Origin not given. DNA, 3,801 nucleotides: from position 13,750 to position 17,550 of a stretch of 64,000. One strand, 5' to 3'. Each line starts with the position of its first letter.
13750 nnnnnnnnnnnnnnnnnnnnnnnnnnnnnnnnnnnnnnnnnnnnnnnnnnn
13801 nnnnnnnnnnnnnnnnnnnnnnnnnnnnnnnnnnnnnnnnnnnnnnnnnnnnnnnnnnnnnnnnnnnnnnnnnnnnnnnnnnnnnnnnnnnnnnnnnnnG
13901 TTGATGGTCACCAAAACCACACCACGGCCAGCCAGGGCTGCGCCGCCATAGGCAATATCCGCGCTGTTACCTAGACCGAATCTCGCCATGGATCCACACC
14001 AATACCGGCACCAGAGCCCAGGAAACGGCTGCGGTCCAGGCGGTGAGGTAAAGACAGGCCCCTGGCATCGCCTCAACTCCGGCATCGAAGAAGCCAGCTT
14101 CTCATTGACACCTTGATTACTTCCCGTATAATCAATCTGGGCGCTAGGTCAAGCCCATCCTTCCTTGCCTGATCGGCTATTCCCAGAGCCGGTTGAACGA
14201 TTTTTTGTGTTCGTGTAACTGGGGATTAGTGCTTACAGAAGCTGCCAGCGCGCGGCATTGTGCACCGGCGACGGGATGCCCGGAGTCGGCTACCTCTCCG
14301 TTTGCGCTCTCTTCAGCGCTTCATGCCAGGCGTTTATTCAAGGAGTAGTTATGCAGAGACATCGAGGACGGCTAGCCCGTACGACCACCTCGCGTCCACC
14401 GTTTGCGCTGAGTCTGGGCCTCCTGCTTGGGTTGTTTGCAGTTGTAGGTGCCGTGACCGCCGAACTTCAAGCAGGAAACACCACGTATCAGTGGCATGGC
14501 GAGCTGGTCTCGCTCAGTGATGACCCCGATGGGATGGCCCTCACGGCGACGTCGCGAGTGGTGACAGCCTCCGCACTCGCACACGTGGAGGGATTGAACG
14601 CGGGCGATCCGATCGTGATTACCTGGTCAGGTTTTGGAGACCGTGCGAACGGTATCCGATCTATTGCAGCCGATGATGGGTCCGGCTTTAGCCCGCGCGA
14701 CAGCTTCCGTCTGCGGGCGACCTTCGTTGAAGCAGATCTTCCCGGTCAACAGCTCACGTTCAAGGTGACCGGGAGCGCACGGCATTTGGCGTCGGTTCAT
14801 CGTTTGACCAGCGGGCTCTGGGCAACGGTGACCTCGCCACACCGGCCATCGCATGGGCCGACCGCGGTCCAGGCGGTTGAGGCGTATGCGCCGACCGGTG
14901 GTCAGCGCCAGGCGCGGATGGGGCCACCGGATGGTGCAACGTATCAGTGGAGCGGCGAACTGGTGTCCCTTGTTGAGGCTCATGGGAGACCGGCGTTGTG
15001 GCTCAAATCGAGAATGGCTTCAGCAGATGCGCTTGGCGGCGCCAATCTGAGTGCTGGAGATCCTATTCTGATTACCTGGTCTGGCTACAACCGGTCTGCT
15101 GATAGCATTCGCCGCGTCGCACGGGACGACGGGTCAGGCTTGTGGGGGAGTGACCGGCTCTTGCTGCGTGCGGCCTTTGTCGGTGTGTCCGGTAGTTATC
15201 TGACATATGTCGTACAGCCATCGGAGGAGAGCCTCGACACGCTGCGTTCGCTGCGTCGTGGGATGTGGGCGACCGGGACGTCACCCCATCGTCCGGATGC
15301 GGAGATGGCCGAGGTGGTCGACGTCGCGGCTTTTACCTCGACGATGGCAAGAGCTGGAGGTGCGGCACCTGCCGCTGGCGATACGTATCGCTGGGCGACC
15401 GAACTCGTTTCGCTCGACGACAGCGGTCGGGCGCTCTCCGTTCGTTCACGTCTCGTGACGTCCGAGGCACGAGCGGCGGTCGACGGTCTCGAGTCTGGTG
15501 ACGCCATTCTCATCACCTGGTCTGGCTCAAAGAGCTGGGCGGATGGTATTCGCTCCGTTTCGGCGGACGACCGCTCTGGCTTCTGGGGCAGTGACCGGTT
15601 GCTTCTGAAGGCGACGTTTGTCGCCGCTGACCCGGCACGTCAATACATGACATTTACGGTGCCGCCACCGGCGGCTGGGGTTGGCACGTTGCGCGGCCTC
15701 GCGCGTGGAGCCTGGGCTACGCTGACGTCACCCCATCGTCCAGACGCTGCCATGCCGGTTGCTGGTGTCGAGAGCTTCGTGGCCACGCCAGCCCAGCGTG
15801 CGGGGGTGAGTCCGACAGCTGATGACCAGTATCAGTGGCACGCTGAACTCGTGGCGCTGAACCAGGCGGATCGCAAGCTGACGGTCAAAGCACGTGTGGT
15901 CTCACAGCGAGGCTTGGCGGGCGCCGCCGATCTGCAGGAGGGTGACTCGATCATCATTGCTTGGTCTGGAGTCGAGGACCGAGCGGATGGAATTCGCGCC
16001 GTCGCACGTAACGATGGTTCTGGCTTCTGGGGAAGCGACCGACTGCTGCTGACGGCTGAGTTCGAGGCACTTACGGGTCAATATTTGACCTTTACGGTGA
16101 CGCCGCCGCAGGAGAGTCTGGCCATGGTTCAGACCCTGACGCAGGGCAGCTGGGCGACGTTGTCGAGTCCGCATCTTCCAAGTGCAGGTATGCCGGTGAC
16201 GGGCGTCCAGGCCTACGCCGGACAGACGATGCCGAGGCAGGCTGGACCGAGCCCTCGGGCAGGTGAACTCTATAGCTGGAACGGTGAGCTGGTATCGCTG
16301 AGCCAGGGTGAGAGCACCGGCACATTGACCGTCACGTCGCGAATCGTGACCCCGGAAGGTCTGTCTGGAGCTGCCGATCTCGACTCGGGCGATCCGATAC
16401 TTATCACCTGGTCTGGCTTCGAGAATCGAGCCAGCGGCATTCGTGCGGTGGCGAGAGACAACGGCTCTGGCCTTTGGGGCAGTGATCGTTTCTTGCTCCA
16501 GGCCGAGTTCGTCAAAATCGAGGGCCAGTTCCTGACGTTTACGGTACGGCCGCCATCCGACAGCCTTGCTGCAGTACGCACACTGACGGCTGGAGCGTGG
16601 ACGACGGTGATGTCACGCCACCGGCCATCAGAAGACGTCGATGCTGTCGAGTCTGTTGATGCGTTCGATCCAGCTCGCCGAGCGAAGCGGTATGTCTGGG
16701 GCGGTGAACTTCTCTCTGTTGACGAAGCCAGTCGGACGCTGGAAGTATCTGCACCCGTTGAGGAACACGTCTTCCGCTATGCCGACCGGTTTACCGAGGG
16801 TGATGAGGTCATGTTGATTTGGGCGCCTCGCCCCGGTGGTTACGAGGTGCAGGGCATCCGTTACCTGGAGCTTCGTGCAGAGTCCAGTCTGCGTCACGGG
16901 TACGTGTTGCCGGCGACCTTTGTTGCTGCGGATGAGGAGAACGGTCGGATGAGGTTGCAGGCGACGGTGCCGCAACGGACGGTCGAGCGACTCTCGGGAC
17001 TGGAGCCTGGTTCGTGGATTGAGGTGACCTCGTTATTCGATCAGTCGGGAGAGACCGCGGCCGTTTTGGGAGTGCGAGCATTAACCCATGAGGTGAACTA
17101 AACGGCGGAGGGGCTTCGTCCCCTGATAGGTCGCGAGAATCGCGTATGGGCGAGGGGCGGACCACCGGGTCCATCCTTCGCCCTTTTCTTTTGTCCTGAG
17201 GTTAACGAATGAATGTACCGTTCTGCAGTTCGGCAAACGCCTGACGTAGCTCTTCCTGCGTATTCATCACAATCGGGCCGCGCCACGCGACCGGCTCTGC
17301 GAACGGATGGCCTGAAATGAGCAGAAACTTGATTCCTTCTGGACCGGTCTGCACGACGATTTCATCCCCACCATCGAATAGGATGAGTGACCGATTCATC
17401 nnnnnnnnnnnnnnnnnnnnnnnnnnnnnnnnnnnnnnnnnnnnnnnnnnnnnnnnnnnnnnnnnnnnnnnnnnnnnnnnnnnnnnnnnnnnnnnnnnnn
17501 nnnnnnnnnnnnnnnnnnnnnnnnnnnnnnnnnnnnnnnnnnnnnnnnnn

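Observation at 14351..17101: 916-aa secreted protein composed of six tandem ~145-aa repeats of a domain I cannot assign to any known family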

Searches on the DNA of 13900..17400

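Call 45: search_rna_families(source=window, start=13900, end=17400, threshold=evalue, max_evalue=1)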
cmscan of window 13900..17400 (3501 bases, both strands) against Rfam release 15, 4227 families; matches with E-value up to 1: 0.
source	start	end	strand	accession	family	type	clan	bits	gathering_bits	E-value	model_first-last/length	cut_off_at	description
